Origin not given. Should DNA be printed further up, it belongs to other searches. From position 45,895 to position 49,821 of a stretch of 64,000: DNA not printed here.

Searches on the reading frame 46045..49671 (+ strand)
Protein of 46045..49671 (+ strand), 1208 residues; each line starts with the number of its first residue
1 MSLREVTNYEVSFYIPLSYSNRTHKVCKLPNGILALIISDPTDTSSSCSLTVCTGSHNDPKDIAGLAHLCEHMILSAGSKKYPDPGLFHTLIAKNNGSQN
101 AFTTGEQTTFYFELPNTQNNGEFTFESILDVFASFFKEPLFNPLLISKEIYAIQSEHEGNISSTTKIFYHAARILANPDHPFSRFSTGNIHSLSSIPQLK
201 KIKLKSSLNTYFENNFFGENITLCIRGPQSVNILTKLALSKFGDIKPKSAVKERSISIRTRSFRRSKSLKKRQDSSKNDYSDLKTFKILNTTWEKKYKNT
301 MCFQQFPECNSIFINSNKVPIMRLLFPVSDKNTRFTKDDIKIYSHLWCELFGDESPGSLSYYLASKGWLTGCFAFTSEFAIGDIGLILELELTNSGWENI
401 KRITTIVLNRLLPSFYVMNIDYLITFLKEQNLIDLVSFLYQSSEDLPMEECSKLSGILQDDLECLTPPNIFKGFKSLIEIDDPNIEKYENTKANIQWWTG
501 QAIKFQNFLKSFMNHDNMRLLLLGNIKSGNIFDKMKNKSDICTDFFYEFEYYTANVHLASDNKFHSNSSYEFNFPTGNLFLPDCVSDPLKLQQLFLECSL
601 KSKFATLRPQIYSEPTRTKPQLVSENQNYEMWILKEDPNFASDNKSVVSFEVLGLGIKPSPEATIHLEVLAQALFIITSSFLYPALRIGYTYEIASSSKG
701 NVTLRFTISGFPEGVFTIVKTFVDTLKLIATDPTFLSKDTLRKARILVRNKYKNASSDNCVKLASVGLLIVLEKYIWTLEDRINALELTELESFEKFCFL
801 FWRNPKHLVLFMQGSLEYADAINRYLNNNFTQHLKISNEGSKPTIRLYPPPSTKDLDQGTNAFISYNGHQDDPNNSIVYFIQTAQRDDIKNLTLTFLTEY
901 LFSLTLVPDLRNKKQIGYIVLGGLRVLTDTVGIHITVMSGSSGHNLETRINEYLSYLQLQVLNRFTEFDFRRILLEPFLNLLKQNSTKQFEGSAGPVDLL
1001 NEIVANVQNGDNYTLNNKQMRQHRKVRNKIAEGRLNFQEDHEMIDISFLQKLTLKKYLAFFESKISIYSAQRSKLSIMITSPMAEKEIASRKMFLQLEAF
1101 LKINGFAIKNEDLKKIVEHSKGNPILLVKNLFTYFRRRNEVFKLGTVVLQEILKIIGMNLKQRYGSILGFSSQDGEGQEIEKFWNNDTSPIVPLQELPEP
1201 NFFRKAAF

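Call 6: search_protein_families(library=pfam, proteins=[window:46045-49671:+])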
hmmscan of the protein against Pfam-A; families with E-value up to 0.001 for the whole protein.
window:46045-49671:+ (1208 aa): 3 families
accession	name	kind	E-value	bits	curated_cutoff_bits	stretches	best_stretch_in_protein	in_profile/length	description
PF00675.25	Peptidase_M16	-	4.4e-34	118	22.3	1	36-179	3-149/149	Insulinase (Peptidase family M16)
PF05193.26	Peptidase_M16_C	-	2.8e-14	53.8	23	0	207-380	6-134/181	Peptidase M16 inactive domain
PF22456.1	PqqF-like_C_4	-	3.7e-05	24.2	27.5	1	909-969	13-73/100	PQQ synthase PqqF-like, C-terminal lobe domain 4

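Call 8: find_homologous_proteins(query=window:46045-49671:+, max_evalue=1e-50)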
Query window:46045-49671:+ (1208 aa): 112 proteins with E <= 1e-50 among 8000 candidates.
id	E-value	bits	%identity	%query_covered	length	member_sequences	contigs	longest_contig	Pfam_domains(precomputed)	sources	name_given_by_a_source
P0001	0.0e+0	2735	100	100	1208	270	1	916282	PF00675.26,PF05193.27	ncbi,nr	ncbi:CFA_G0056380.mRNA.1.CDS.1 [Saccharomyces cerevisiae]|nr:CFA_G0056380.mRNA.1.CDS.1 [Saccharomyce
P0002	0.0e+0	2473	90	100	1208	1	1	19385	PF00675.26,PF05193.27,PF22456.2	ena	-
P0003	0.0e+0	2455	89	100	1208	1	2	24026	PF00675.26,PF05193.27,PF22456.2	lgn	-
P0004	0.0e+0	2329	84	100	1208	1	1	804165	PF00675.26,PF05193.27,PF22456.2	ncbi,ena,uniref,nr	ncbi:hypothetical protein SMKI_16G2750 [Saccharomyces mikatae IFO 1815]|uniref:Peptidase M16 N-termi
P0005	0.0e+0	2232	80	100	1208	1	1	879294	PF00675.26,PF05193.27,PF22456.2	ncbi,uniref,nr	ncbi:axl1p [Saccharomyces arboricola H-6]|uniref:Axl1p n=1 Tax=Saccharomyces arboricola (strain H-6 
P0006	0.0e+0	2193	79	100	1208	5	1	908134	PF00675.26,PF05193.27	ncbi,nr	ncbi:hypothetical protein SKDZ_16G3770 [Saccharomyces kudriavzevii ZP591]|nr:hypothetical protein SK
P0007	0.0e+0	2103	76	100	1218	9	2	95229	PF16187.11,PF00675.26,PF05193.27,PF22456.2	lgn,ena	-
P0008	0.0e+0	1373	54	99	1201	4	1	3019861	PF16187.11,PF00675.26,PF05193.27,PF22456.2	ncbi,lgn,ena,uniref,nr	ncbi:hypothetical protein NCAS_0A11630 [Naumovozyma castellii]|uniref:Peptidase M16 N-terminal domai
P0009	0.0e+0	1295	50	100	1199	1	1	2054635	PF16187.11,PF00675.26,PF05193.27,PF22456.2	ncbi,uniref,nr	ncbi:Axl1p NDAI_0A04650 [Naumovozyma dairenensis CBS 421]|uniref:Peptidase M16 N-terminal domain-con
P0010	0.0e+0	1272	50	100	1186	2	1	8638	PF16187.11,PF00675.26,PF05193.27,PF22456.2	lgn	-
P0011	0.0e+0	1267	50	100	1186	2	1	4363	PF16187.11,PF00675.26,PF05193.27,PF22456.2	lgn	-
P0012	0.0e+0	1249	49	100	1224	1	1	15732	PF16187.11,PF00675.26,PF05193.27,PF22456.2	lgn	-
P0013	0.0e+0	1246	49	100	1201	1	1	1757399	PF16187.11,PF00675.26,PF05193.27,PF22456.2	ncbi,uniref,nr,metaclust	ncbi:hypothetical protein KAFR_0A05370 [Kazachstania africana CBS 2517]|uniref:Peptidase M16 N-termi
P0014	0.0e+0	1218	47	100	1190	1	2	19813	PF00675.26,PF05193.27,PF22456.2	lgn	-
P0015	0.0e+0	1218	48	100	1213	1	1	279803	PF16187.11,PF00675.26,PF05193.27,PF22456.2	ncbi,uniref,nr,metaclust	ncbi:hypothetical protein Kpol_1050p88 [Vanderwaltozyma polyspora DSM 70294]|uniref:Peptidase M16 N-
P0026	0.0e+0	1112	45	96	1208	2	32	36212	PF16187.11,PF00675.26,PF05193.27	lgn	-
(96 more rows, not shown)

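Call 11: find_encoding_contigs(protein=P0002, flank=10000, max_places=2)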
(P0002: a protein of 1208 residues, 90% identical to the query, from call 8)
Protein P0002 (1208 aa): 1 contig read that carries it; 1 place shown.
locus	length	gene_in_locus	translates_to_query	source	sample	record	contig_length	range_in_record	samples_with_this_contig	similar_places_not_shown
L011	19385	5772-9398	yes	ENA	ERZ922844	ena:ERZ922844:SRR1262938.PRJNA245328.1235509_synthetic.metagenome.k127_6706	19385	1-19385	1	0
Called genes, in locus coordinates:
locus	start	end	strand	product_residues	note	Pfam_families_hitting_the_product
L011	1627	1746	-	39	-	-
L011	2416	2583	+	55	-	-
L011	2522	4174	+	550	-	PF08543:Phos_pyr_kin, PF03070:TENA_THI-4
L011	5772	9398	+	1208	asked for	PF00675:Peptidase_M16, PF05193:Peptidase_M16_C (faint), PF22456:PqqF-like_C_4 (faint)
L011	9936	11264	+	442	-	PF04145:Ctr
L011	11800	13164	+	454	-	PF07766:LETM1_RBD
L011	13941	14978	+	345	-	PF00248:Aldo_ket_red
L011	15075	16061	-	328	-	PF00153:Mito_carr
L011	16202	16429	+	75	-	-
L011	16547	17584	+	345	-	PF12701:LSM14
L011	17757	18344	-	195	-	PF00583:Acetyltransf_1, PF13508:Acetyltransf_7 (weak), PF08445:FR47 (faint)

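Call 12: find_encoding_contigs(protein=P0004, flank=10000, max_places=2)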
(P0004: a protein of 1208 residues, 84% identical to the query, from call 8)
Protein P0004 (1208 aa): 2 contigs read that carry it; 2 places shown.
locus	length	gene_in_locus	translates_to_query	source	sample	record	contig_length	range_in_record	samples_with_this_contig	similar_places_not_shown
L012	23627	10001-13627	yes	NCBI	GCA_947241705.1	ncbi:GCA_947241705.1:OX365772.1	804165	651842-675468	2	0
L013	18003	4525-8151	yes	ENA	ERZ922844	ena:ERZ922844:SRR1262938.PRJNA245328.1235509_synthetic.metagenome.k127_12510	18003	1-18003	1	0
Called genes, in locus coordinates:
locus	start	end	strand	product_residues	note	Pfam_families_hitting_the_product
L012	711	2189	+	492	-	PF00134:Cyclin_N, PF02984:Cyclin_C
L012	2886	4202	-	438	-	PF00134:Cyclin_N, PF02984:Cyclin_C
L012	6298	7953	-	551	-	PF08543:Phos_pyr_kin, PF03070:TENA_THI-4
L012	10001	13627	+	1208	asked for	PF00675:Peptidase_M16, PF05193:Peptidase_M16_C (faint), PF22456:PqqF-like_C_4 (faint)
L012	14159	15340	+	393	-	PF04145:Ctr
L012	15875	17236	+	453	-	PF07766:LETM1_RBD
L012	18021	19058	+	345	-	PF00248:Aldo_ket_red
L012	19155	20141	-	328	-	PF00153:Mito_carr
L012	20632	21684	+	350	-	PF12701:LSM14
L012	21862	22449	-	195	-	PF00583:Acetyltransf_1, PF13508:Acetyltransf_7 (weak)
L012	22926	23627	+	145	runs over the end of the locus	PF00164:Ribosom_S12_S23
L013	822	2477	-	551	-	PF08543:Phos_pyr_kin, PF03070:TENA_THI-4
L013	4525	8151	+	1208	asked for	PF00675:Peptidase_M16, PF05193:Peptidase_M16_C (faint), PF22456:PqqF-like_C_4 (faint)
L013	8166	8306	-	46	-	-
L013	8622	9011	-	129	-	-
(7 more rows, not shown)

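Call 13: find_encoding_contigs(protein=P0006, flank=10000, max_places=2)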
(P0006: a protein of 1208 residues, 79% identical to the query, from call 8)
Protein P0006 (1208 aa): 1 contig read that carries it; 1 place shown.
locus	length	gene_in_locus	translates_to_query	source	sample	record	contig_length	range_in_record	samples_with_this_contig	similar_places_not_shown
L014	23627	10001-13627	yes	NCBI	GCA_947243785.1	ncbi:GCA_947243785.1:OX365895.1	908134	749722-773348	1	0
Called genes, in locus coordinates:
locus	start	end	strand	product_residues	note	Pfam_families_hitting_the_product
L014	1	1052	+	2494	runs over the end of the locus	PF10344:Hobbit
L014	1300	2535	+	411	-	PF01008:IF-2B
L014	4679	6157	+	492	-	PF00134:Cyclin_N, PF02984:Cyclin_C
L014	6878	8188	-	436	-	PF00134:Cyclin_N, PF02984:Cyclin_C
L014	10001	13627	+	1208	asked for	PF00675:Peptidase_M16, PF05193:Peptidase_M16_C (weak)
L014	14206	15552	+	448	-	-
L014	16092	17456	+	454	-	PF07766:LETM1_RBD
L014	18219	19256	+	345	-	PF00248:Aldo_ket_red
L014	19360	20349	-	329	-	PF00153:Mito_carr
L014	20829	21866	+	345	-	PF12701:LSM14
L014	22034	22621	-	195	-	PF00583:Acetyltransf_1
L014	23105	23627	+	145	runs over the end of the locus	PF00164:Ribosom_S12_S23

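Call 19: find_encoding_contigs(protein=window:46045-49671:+, flank=8000, max_places=10)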
Protein window:46045-49671:+ (1208 aa): 24 contigs read that carry it; 10 places shown.
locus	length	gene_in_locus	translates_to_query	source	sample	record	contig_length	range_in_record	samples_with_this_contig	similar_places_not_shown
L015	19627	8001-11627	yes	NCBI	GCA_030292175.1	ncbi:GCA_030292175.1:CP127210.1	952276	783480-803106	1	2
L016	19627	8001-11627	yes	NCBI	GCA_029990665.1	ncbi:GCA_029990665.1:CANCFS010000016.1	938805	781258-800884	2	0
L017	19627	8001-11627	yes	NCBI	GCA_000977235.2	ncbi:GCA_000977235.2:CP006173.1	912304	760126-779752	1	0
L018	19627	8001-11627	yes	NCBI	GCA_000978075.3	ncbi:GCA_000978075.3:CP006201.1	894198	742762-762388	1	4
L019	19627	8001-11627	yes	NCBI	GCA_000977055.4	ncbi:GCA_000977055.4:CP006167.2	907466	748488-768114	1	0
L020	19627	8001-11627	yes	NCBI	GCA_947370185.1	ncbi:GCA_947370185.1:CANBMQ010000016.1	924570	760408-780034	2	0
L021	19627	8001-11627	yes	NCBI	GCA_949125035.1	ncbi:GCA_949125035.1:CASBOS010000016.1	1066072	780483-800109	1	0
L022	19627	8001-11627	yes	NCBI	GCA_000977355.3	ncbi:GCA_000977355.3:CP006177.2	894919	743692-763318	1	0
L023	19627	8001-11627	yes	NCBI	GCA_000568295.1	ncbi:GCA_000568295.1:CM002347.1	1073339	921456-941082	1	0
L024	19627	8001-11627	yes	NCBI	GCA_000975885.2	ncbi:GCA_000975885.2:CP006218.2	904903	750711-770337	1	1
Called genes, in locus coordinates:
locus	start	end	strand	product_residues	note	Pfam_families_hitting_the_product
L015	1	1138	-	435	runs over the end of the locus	PF00134:Cyclin_N, PF02984:Cyclin_C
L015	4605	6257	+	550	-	PF08543:Phos_pyr_kin, PF03070:TENA_THI-4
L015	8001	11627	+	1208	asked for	PF00675:Peptidase_M16, PF05193:Peptidase_M16_C (faint)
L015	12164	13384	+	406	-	PF04145:Ctr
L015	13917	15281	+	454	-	PF07766:LETM1_RBD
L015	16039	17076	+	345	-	PF00248:Aldo_ket_red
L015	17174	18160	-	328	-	PF00153:Mito_carr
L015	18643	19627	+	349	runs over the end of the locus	PF12701:LSM14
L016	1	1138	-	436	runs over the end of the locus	PF00134:Cyclin_N, PF02984:Cyclin_C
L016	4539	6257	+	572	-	PF08543:Phos_pyr_kin, PF03070:TENA_THI-4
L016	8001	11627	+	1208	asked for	PF00675:Peptidase_M16, PF05193:Peptidase_M16_C (faint)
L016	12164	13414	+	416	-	PF04145:Ctr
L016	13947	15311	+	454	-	PF07766:LETM1_RBD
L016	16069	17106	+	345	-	PF00248:Aldo_ket_red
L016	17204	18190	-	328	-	PF00153:Mito_carr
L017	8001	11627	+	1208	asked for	PF00675:Peptidase_M16, PF05193:Peptidase_M16_C (faint)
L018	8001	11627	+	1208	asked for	PF00675:Peptidase_M16, PF05193:Peptidase_M16_C (faint)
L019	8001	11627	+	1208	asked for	PF00675:Peptidase_M16, PF05193:Peptidase_M16_C (faint)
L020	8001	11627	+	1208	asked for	PF00675:Peptidase_M16, PF05193:Peptidase_M16_C (faint)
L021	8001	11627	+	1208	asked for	PF00675:Peptidase_M16, PF05193:Peptidase_M16_C (faint)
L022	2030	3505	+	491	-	PF00134:Cyclin_N, PF02984:Cyclin_C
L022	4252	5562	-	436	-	PF00134:Cyclin_N, PF02984:Cyclin_C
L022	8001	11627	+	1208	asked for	PF00675:Peptidase_M16, PF05193:Peptidase_M16_C (faint)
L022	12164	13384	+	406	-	PF04145:Ctr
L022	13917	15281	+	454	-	PF07766:LETM1_RBD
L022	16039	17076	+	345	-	PF00248:Aldo_ket_red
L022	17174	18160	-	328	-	PF00153:Mito_carr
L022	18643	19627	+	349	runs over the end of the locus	PF12701:LSM14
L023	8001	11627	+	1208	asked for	PF00675:Peptidase_M16, PF05193:Peptidase_M16_C (faint)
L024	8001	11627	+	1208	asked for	PF00675:Peptidase_M16, PF05193:Peptidase_M16_C (faint)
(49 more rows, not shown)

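Call 51: find_encoding_contigs(protein=P0005, flank=10000, max_places=1)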
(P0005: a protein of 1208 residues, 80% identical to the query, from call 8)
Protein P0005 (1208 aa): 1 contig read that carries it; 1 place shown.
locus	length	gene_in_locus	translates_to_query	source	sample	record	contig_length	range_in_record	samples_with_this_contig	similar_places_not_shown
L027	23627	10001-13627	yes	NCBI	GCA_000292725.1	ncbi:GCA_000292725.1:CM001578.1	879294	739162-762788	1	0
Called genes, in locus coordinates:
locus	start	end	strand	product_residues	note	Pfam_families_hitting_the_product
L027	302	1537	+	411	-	PF01008:IF-2B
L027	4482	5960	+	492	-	PF00134:Cyclin_N, PF02984:Cyclin_C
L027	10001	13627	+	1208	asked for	PF00675:Peptidase_M16, PF05193:Peptidase_M16_C (faint), PF22456:PqqF-like_C_4 (weak)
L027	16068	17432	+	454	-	PF07766:LETM1_RBD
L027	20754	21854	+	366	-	-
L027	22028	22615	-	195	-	PF00583:Acetyltransf_1, PF13508:Acetyltransf_7 (weak), PF08445:FR47 (faint)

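Call 52: find_encoding_contigs(protein=P0007, flank=10000, max_places=1)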
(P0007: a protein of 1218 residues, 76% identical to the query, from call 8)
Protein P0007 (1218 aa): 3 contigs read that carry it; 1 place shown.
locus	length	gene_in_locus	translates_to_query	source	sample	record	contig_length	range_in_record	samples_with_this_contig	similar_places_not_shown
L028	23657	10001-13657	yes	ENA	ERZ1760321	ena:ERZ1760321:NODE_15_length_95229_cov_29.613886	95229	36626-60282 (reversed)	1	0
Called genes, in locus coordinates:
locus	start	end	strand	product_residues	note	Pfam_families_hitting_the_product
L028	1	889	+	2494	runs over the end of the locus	PF10344:Hobbit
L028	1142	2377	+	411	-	PF01008:IF-2B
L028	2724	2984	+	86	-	-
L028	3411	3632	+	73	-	-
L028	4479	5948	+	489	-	PF00134:Cyclin_N, PF02984:Cyclin_C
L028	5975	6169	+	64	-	-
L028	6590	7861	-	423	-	PF00134:Cyclin_N, PF02984:Cyclin_C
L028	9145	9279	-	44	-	-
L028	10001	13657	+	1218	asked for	PF00675:Peptidase_M16, PF05193:Peptidase_M16_C (faint), PF16187:Peptidase_M16_M, PF22456:PqqF-like_C_4 (weak)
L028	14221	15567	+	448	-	PF04145:Ctr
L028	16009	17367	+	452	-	PF07766:LETM1_RBD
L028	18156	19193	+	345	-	PF00248:Aldo_ket_red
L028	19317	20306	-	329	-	PF00153:Mito_carr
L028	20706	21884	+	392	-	-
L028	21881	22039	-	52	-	-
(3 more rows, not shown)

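Call 53: find_encoding_contigs(protein=P0003, flank=10000, max_places=2)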
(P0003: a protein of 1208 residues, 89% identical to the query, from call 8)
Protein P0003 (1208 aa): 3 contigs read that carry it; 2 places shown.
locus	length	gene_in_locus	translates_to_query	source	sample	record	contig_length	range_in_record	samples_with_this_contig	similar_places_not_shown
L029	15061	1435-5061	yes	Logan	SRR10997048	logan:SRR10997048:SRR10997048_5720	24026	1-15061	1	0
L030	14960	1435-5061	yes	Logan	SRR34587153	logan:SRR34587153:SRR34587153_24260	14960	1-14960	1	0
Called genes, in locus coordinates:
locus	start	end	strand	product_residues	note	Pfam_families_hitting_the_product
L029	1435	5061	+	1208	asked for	PF00675:Peptidase_M16, PF05193:Peptidase_M16_C (faint), PF22456:PqqF-like_C_4 (faint)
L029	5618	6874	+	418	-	PF04145:Ctr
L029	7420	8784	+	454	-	PF07766:LETM1_RBD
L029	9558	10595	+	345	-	PF00248:Aldo_ket_red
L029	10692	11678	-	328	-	PF00153:Mito_carr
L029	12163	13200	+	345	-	PF12701:LSM14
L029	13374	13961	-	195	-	PF00583:Acetyltransf_1, PF13508:Acetyltransf_7 (weak), PF08445:FR47 (faint)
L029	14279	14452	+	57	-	-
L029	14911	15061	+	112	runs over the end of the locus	PF00164:Ribosom_S12_S23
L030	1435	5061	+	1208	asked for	PF00675:Peptidase_M16, PF05193:Peptidase_M16_C (faint), PF22456:PqqF-like_C_4 (faint)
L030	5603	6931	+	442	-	PF04145:Ctr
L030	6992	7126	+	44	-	-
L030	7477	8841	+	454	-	PF07766:LETM1_RBD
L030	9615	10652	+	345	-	PF00248:Aldo_ket_red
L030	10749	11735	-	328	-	PF00153:Mito_carr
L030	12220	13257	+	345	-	PF12701:LSM14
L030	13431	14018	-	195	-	PF00583:Acetyltransf_1, PF13508:Acetyltransf_7 (weak), PF08445:FR47 (faint)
